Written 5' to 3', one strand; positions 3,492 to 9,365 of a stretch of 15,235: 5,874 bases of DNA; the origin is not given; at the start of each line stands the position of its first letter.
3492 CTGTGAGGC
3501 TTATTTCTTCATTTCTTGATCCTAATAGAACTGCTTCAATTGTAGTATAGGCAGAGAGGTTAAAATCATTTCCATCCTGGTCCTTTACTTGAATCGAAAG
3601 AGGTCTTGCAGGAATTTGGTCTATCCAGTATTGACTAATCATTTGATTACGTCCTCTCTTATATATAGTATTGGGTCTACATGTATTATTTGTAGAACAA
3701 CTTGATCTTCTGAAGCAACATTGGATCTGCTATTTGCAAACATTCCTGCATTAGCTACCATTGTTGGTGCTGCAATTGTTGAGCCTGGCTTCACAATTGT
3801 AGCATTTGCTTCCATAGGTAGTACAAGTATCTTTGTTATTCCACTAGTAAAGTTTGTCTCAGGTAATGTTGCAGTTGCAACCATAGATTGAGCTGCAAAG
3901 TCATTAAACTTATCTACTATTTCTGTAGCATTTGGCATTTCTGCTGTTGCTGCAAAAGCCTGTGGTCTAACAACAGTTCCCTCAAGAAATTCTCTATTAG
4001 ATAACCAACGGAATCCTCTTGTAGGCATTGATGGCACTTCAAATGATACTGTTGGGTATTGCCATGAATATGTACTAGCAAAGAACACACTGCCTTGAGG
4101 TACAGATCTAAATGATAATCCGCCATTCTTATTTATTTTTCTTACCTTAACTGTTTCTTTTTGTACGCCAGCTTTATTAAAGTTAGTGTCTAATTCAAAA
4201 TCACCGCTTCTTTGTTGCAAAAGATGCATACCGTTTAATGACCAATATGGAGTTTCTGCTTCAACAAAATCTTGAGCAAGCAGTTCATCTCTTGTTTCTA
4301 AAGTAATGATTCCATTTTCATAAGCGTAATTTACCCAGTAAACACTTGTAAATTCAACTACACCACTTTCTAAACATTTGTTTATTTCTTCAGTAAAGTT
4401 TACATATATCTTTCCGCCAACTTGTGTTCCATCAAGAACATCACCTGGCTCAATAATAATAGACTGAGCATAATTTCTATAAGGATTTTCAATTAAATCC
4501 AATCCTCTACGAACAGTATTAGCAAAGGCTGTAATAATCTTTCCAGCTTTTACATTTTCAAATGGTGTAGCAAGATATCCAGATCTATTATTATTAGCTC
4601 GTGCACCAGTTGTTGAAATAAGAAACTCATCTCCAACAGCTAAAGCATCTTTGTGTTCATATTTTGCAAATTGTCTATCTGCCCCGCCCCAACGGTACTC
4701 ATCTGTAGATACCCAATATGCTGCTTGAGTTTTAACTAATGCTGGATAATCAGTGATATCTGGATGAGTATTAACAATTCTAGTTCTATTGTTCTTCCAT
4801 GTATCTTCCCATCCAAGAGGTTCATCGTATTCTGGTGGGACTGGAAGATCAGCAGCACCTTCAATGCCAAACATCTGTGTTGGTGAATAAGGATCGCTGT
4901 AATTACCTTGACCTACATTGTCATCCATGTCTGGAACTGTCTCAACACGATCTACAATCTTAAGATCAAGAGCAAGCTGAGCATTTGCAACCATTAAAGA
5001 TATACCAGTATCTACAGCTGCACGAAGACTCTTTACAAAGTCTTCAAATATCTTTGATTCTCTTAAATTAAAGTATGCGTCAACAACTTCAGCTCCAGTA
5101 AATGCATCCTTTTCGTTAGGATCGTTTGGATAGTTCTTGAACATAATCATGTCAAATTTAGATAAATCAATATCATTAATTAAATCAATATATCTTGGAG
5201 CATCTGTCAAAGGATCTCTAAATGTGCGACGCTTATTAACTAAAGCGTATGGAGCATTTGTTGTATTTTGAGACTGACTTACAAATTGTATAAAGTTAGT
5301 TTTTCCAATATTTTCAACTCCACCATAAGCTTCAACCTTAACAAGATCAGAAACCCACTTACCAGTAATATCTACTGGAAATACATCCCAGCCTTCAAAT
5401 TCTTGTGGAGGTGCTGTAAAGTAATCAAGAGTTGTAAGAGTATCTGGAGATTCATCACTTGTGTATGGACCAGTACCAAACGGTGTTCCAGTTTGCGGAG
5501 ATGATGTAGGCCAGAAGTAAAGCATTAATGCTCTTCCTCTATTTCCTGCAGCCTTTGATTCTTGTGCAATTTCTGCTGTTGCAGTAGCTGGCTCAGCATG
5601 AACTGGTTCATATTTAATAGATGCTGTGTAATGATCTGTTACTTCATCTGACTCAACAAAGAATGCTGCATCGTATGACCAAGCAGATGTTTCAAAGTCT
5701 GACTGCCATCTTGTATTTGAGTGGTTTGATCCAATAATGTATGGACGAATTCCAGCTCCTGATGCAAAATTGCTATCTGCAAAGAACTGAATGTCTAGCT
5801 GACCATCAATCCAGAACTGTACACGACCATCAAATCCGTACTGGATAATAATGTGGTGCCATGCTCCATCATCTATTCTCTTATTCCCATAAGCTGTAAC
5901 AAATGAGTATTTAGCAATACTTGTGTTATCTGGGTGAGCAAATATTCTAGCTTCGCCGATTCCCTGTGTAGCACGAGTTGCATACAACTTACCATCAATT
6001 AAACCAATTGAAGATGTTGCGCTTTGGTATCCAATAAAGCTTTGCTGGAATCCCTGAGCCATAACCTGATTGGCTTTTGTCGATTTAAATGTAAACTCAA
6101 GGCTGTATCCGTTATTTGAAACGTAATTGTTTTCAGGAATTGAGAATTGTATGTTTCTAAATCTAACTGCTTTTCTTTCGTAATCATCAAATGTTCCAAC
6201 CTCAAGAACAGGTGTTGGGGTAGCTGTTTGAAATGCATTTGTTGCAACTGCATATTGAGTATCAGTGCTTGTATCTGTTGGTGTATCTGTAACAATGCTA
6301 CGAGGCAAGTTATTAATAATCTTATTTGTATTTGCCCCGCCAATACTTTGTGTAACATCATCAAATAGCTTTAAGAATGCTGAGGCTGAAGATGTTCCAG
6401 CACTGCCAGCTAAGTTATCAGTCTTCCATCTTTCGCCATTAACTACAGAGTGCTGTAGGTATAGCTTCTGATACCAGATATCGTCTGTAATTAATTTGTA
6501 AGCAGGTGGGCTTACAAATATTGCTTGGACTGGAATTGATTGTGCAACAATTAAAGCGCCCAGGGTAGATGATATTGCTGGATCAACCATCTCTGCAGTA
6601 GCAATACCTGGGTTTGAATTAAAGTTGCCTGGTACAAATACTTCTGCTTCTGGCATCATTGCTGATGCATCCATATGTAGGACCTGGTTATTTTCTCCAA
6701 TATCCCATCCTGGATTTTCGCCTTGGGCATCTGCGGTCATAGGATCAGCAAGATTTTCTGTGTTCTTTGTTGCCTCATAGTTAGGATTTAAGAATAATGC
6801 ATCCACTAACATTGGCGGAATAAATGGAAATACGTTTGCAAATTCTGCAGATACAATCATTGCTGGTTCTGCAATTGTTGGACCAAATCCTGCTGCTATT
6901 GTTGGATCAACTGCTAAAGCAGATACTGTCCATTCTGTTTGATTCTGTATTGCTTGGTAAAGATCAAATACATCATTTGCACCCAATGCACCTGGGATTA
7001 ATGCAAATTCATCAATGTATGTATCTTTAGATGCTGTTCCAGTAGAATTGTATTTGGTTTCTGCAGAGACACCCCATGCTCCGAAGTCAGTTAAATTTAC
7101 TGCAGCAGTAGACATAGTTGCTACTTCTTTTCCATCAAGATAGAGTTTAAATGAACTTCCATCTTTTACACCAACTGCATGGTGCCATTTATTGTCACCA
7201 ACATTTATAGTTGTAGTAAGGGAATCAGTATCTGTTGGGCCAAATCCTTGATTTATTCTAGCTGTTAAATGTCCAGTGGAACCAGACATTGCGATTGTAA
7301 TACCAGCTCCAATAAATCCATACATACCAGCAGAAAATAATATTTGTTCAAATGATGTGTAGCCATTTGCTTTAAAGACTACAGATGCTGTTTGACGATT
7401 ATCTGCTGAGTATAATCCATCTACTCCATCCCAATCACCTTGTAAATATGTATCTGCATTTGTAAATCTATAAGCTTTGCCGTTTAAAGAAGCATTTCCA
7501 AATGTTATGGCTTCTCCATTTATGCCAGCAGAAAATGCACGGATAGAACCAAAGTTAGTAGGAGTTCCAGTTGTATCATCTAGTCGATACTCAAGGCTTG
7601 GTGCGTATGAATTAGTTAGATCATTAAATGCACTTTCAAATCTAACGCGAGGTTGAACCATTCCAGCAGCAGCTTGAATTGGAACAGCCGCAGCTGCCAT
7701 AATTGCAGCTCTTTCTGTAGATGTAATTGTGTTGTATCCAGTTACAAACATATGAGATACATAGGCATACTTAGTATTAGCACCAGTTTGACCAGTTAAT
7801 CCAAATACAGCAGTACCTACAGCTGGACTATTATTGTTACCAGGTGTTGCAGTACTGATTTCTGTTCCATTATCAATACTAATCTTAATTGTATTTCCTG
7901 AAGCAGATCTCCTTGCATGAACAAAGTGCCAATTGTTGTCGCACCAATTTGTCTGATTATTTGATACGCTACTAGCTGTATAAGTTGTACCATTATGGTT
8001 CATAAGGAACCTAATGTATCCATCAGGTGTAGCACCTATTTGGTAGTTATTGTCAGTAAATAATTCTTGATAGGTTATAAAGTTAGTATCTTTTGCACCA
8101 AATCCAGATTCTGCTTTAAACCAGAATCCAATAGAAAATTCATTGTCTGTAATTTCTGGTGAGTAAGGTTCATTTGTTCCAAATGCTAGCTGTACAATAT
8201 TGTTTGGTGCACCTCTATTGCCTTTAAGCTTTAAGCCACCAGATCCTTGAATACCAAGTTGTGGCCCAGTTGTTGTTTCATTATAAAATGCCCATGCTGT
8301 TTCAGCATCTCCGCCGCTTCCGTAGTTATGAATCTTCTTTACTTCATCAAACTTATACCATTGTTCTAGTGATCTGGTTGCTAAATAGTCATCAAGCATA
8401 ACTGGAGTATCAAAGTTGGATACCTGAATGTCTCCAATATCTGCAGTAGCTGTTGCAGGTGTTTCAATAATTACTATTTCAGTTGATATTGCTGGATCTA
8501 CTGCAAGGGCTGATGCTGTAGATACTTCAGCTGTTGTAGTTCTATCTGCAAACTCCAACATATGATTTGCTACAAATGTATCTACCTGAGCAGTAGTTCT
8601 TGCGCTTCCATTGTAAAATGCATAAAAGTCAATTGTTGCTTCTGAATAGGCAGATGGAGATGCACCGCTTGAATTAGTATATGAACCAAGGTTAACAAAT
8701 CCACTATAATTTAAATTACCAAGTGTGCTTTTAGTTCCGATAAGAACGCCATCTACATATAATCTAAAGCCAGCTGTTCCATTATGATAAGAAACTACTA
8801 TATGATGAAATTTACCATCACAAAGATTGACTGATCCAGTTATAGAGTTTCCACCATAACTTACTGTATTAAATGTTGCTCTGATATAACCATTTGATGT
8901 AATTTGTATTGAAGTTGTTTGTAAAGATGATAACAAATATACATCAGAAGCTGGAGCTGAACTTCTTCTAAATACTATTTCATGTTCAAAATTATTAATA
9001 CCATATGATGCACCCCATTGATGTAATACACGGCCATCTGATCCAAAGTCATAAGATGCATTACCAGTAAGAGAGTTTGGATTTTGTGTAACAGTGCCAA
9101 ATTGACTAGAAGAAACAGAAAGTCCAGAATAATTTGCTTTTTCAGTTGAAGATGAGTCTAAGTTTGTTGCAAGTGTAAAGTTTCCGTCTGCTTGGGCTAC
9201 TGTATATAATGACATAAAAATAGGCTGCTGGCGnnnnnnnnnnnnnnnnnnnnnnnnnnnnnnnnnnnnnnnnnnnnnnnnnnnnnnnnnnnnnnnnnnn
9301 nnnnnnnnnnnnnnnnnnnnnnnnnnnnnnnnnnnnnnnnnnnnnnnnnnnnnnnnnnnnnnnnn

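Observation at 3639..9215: One 1858-aa ORF occupies about 37% of the genome and carries four LamG/concanavalin-like repeats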

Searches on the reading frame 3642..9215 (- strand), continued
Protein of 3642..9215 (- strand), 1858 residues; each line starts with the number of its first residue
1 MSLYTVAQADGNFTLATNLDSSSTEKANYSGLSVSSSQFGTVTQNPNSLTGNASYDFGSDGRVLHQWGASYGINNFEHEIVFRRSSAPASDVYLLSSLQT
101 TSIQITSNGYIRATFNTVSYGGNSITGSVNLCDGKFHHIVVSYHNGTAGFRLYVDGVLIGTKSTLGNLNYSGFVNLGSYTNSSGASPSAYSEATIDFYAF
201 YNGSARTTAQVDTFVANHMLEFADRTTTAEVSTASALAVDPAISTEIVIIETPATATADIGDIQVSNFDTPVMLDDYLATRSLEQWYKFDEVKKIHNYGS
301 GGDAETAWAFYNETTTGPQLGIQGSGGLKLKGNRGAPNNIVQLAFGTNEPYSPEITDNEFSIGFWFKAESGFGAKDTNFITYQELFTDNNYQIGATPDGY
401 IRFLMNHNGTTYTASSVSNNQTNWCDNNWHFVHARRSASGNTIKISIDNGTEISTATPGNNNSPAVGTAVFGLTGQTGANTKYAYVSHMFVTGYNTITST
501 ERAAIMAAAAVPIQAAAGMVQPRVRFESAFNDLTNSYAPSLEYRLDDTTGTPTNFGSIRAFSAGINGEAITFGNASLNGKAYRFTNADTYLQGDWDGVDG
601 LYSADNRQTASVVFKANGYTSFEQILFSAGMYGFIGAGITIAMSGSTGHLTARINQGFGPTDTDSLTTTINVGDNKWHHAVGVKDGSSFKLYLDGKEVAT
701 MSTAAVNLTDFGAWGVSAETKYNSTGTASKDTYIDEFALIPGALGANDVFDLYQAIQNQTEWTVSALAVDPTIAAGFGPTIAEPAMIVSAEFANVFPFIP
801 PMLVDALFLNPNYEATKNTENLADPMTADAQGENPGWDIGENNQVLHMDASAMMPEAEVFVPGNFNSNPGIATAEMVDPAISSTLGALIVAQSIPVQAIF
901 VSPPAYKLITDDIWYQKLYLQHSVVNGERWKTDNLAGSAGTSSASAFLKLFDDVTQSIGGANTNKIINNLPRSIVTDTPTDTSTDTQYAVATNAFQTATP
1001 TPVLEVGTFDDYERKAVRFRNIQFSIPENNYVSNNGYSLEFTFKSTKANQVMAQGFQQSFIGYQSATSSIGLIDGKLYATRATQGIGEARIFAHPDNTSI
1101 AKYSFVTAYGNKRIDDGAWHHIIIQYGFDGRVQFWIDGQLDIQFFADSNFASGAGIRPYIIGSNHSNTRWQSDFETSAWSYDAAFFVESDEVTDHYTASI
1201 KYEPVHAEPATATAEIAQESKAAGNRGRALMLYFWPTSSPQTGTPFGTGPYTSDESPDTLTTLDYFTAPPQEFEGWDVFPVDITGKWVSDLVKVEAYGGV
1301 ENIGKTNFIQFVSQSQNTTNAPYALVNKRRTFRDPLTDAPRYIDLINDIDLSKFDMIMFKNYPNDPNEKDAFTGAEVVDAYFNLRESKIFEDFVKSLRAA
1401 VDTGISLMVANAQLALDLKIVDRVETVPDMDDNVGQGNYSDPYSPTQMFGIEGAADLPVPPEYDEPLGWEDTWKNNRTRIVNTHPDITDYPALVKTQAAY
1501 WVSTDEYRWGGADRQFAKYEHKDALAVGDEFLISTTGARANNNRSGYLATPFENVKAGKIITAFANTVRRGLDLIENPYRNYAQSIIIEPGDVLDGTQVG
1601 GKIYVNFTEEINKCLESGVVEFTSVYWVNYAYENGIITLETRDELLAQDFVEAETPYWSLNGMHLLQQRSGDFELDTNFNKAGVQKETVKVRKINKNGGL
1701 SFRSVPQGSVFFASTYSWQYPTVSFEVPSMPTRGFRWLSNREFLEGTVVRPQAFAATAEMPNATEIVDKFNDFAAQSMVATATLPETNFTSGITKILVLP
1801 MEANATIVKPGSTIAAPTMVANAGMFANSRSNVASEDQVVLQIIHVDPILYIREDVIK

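Call 54: list_cluster_members(proteins=[P0016, P0054, P0058, P0017])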
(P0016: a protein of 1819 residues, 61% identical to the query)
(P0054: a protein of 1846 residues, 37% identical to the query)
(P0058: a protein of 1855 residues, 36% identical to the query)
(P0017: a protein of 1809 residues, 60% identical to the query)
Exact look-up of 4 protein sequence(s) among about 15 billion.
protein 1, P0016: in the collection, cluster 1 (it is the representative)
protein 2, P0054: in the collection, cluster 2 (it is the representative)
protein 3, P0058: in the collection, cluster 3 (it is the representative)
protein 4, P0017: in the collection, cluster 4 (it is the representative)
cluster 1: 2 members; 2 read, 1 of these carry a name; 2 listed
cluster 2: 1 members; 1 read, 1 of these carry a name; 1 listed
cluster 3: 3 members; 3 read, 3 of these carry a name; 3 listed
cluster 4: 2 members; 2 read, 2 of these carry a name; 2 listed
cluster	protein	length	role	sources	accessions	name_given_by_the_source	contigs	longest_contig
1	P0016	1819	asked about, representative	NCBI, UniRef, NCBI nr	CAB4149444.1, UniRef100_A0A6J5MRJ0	LamG domain containing protein [uncultured Caudovirales phage] | LamG domain containing protein n=1 Tax=uncultured Caudovirales phage TaxID=2100421 ...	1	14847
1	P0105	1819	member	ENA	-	-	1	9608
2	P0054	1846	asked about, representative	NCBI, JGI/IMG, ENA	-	hypothetical protein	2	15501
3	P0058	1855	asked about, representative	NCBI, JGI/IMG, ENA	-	hypothetical protein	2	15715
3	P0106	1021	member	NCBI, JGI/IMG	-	hypothetical protein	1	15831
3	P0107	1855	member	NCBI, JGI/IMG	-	hypothetical protein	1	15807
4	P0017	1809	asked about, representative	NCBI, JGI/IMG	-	hypothetical protein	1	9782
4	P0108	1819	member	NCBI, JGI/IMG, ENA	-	hypothetical protein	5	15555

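Call 62: find_encoding_contigs(protein=P0002, flank=10000, max_places=1)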
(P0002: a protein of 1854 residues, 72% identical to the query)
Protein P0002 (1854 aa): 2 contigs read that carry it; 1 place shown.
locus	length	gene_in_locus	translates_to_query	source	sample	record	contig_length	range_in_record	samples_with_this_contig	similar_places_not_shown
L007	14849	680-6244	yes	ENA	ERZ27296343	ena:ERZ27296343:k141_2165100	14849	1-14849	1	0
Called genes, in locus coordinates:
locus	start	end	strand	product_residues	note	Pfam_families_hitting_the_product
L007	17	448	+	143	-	-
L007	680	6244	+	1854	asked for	PF00054:Laminin_G_1 (faint), PF02210:Laminin_G_2 (faint), PF13385:Laminin_G_3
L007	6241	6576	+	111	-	-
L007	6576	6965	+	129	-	-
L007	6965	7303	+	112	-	-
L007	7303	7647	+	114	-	-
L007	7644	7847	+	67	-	-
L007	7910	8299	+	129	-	PF26868:Phage_P1_RepL (weak), PF13730:HTH_36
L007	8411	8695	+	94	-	PF13392:HNH_3 (weak), PF01844:HNH (weak)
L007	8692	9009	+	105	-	PF27269:YonG_N (faint)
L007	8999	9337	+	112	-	-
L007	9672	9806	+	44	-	-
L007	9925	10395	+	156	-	-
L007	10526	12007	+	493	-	PF17289:Terminase_6C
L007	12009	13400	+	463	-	PF05133:SPP1_portal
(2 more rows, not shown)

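Call 63: find_encoding_contigs(protein=P0047, flank=10000, max_places=1)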
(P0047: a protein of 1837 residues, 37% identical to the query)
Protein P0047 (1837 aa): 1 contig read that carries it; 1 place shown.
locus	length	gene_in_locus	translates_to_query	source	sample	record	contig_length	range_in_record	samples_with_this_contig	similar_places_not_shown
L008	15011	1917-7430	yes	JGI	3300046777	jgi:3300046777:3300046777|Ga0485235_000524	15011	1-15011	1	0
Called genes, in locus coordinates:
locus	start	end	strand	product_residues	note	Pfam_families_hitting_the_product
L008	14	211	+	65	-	PF06810:Phage_scaffold (weak)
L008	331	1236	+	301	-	PF05065:Phage_capsid, PF25209:Phage_capsid_4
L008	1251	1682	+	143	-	-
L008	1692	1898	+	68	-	-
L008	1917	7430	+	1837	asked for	PF13385:Laminin_G_3, PF00054:Laminin_G_1 (faint), PF02210:Laminin_G_2 (faint), PF07953:Toxin_R_bind_N (faint), PF13385:Laminin_G_3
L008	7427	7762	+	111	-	-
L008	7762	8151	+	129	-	-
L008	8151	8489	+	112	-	-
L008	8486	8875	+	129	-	-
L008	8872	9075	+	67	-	-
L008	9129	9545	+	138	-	PF13730:HTH_36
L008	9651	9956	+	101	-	PF01844:HNH (weak)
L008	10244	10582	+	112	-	-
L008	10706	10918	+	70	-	-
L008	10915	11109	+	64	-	-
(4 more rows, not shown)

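Call 69: search_protein_families(library=ncbifam, proteins=[window:3642-9215:-], max_evalue=0.01)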
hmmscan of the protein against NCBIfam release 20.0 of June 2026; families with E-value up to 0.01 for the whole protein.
window:3642-9215:- (1858 aa): 0 families

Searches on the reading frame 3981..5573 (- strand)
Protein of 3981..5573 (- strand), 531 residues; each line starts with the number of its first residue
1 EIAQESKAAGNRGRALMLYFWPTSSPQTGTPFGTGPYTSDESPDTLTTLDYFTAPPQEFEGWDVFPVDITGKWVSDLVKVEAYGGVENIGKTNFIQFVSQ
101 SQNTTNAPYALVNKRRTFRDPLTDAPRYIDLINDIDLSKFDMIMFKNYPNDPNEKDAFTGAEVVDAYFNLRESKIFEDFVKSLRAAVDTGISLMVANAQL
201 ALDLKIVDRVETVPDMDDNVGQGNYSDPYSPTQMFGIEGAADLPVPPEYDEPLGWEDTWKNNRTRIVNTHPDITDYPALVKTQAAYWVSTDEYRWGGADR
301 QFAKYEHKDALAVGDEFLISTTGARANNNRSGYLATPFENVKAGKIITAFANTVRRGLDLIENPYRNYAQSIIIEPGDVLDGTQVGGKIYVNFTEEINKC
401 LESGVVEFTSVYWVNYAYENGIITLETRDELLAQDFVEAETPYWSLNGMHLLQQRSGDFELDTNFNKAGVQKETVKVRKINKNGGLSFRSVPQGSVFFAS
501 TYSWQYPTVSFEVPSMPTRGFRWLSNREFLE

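Call 48: find_homologous_proteins(query=A2, max_evalue=0.001)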
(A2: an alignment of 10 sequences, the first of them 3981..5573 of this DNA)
Query A2 (10 sequences) (531 aa, profile of the alignment): 33 proteins with E <= 0.001 among 8000 candidates.
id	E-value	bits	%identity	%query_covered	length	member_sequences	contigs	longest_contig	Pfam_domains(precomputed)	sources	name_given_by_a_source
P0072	7.3e-218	743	85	100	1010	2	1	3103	-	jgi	jgi:hypothetical protein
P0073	4.5e-216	737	77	99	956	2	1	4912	-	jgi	jgi:hypothetical protein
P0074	4.5e-214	730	79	100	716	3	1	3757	-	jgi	jgi:hypothetical protein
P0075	2.6e-212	725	77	100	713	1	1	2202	-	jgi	jgi:hypothetical protein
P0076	3.4e-210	718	77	100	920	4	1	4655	-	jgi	jgi:hypothetical protein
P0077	2.7e-206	705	83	97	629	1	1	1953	-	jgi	jgi:hypothetical protein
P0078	9.5e-204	696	74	97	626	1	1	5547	-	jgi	jgi:hypothetical protein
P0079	4.3e-194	664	49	99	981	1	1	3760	-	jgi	-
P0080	4.9e-181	621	47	98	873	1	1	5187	-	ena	-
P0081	2.7e-178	612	74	87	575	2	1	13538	-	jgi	-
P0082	1.9e-177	609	47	98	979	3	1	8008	-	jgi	jgi:hypothetical protein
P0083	9.1e-175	601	46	98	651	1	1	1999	-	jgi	jgi:hypothetical protein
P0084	1.2e-173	597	33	99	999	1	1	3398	-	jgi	jgi:hypothetical protein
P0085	5.9e-173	595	46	96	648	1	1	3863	-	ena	-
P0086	1.2e-170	587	47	98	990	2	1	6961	-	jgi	jgi:hypothetical protein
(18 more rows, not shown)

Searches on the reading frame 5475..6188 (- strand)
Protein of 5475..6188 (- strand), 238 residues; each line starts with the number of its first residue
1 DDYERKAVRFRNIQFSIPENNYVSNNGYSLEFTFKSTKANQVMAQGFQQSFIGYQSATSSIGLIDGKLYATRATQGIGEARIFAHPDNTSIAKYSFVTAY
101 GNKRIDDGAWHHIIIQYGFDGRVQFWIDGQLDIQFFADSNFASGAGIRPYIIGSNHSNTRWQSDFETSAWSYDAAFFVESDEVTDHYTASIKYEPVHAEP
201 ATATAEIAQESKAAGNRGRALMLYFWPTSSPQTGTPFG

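Call 11: search_protein_families(library=pfam, proteins=[window:5475-6188:-], max_evalue=1)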
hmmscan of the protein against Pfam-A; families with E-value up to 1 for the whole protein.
seq(238 aa): 2 families
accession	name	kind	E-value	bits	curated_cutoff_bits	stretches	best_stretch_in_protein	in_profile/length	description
PF13385.13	Laminin_G_3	-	0.00019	22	27.6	1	16-163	8-133/151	Concanavalin A-like lectin/glucanases superfamily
PF02210.31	Laminin_G_2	-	0.0034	18.3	22.9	1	97-161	42-106/126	Laminin G domain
